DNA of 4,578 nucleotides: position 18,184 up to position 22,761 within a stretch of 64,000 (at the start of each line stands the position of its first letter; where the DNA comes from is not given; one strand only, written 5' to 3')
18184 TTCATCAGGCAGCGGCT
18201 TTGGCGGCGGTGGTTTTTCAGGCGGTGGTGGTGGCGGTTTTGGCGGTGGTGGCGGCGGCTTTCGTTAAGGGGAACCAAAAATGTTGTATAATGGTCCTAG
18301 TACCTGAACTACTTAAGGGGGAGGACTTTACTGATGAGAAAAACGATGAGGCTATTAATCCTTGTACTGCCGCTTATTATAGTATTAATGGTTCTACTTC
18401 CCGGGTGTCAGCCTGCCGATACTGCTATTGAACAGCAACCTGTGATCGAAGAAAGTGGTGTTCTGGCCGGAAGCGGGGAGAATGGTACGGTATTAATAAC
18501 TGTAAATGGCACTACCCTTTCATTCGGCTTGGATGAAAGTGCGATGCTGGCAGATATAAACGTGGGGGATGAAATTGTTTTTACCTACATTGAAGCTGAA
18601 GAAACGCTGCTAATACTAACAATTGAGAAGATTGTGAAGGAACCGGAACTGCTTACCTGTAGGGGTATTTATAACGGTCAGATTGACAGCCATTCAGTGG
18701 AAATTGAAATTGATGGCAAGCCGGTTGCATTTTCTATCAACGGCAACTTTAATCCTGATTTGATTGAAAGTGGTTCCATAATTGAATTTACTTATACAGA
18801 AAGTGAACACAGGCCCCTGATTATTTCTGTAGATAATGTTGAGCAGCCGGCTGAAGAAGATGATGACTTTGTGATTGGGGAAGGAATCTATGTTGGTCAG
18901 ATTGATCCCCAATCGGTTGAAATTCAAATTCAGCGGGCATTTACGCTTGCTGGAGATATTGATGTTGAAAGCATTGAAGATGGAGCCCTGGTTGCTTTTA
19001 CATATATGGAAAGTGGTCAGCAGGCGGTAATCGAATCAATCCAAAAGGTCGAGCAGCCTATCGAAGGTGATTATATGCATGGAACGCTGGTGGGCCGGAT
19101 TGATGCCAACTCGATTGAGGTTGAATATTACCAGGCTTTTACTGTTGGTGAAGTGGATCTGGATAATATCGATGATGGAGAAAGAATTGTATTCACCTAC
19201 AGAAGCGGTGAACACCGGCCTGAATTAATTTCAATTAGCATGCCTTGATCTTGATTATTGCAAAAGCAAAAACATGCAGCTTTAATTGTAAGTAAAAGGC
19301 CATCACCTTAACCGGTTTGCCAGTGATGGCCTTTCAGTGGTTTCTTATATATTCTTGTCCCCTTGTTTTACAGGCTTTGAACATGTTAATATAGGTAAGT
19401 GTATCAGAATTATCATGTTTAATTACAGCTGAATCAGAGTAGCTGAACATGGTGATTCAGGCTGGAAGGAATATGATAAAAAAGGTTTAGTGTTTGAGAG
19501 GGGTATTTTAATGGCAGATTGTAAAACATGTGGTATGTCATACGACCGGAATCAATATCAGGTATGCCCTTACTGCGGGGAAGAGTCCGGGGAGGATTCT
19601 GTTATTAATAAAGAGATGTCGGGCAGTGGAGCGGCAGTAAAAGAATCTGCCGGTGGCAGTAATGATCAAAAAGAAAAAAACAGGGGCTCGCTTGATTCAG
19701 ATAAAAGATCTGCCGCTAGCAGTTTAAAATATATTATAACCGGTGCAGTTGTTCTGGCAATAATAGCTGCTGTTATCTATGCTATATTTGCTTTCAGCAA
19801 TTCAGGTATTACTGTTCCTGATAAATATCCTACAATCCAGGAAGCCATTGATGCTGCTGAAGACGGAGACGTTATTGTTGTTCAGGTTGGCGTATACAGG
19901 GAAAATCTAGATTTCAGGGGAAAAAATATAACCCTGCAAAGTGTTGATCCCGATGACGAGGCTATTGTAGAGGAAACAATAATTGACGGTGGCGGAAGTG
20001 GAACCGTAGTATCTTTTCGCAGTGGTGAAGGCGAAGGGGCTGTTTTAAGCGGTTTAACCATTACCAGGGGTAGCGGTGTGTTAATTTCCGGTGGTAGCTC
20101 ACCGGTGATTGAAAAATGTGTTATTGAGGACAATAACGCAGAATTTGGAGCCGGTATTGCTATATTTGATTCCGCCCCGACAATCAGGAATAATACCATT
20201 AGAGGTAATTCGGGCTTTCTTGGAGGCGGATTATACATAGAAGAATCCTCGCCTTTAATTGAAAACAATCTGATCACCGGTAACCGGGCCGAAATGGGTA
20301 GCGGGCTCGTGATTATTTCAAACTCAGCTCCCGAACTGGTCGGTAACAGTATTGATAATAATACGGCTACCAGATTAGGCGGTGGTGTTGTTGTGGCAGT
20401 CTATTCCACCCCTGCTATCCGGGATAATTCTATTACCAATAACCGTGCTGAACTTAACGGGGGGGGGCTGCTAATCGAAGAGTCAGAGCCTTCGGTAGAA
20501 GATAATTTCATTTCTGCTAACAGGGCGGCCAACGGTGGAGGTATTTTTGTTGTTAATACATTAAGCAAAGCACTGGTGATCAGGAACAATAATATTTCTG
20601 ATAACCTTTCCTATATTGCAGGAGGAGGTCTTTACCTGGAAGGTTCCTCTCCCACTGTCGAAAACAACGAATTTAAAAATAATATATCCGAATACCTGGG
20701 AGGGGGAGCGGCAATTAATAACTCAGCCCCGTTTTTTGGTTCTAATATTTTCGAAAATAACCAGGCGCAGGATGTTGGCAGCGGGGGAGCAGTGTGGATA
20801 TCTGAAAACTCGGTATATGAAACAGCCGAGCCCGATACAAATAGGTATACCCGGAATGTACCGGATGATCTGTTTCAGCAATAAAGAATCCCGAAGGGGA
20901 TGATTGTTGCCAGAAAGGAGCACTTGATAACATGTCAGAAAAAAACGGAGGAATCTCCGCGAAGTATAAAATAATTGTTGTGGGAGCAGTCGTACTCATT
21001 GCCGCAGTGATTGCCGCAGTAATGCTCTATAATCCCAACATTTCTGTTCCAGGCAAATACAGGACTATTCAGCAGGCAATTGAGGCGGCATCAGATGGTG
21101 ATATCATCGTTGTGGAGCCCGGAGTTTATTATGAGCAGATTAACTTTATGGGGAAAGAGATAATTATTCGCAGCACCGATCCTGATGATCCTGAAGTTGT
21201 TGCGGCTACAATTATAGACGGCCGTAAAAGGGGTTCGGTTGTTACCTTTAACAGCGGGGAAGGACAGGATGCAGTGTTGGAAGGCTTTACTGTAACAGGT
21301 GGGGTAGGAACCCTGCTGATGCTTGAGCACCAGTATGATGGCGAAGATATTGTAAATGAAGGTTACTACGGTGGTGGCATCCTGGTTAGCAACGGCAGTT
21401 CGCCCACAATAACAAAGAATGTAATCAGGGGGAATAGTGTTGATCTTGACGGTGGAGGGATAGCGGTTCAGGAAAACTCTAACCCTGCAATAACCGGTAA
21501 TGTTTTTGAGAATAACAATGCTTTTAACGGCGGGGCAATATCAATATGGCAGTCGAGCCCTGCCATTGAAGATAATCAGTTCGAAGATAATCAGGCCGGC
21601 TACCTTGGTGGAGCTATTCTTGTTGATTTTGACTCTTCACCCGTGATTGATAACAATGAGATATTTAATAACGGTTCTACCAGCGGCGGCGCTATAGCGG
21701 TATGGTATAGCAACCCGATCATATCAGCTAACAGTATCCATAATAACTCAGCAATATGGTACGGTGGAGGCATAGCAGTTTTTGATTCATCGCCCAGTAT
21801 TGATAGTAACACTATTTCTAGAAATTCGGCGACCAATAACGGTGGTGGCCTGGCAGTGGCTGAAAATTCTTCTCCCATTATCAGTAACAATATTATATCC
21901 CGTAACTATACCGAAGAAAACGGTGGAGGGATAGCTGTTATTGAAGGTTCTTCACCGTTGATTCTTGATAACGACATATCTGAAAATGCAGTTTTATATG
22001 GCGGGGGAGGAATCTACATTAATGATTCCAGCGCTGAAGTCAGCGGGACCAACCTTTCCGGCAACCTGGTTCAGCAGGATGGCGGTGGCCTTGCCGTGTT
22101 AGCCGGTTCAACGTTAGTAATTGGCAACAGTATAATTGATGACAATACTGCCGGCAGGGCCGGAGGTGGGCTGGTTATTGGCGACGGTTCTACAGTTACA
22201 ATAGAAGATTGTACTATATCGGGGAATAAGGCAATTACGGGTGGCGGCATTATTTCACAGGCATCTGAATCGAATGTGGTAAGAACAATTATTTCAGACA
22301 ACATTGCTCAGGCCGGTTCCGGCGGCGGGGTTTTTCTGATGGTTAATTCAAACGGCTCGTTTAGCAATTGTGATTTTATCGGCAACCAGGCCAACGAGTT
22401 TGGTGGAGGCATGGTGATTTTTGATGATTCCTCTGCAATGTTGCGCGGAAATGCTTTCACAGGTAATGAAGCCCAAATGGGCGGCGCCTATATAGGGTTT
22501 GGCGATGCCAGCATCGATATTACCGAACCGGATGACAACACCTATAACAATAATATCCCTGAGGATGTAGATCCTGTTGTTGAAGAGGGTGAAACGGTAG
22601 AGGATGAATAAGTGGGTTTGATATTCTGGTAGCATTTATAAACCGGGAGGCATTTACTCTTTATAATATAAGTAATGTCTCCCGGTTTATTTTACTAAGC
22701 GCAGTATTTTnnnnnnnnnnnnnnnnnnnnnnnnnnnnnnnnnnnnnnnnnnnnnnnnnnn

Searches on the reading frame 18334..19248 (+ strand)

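Call 44: search_protein_families(library=pfam, proteins=[window:18334-19248:+], max_evalue=0.00001)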
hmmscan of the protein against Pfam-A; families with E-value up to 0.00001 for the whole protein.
window:18334-19248:+ (304 aa): 1 family
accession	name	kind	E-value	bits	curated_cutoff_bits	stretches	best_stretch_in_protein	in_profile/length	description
PF11604.15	CusF_Ec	-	1.9e-08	34.4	27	0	60-99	33-72/72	Copper binding periplasmic protein CusF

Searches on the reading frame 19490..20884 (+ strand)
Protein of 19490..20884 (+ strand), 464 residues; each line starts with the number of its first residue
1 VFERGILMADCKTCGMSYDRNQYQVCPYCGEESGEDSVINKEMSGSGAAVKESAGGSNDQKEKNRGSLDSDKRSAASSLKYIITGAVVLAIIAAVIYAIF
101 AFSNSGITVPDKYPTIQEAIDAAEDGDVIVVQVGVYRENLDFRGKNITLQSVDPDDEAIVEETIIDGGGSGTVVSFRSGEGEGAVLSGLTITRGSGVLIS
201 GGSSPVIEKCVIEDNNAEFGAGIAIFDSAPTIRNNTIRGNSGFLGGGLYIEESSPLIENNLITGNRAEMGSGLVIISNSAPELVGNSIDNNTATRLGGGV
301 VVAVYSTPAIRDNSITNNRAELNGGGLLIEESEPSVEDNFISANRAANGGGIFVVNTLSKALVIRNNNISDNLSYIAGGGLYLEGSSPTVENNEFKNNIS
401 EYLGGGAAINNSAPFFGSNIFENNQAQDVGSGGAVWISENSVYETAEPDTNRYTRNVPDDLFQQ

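Call 44: search_protein_families(library=pfam, proteins=[window:19490-20884:+], max_evalue=0.00001)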
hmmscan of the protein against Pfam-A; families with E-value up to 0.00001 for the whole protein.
window:19490-20884:+ (464 aa): 1 family
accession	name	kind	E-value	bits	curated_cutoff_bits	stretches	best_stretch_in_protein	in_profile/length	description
PF13229.12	Beta_helix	-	3.5e-28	98.7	25.9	2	159-291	12-137/158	Right handed beta helix region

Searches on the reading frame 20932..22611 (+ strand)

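Call 44: search_protein_families(library=pfam, proteins=[window:20932-22611:+], max_evalue=0.00001)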
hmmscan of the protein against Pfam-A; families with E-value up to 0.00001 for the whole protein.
window:20932-22611:+ (559 aa): 2 families
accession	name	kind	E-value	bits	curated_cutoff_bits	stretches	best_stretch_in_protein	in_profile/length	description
PF13229.12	Beta_helix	-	2.2e-62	209.8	25.9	5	149-320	2-156/158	Right handed beta helix region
PF05048.19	NosD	-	2.4e-18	66.8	23.6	2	264-401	51-169/212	Periplasmic copper-binding protein (NosD)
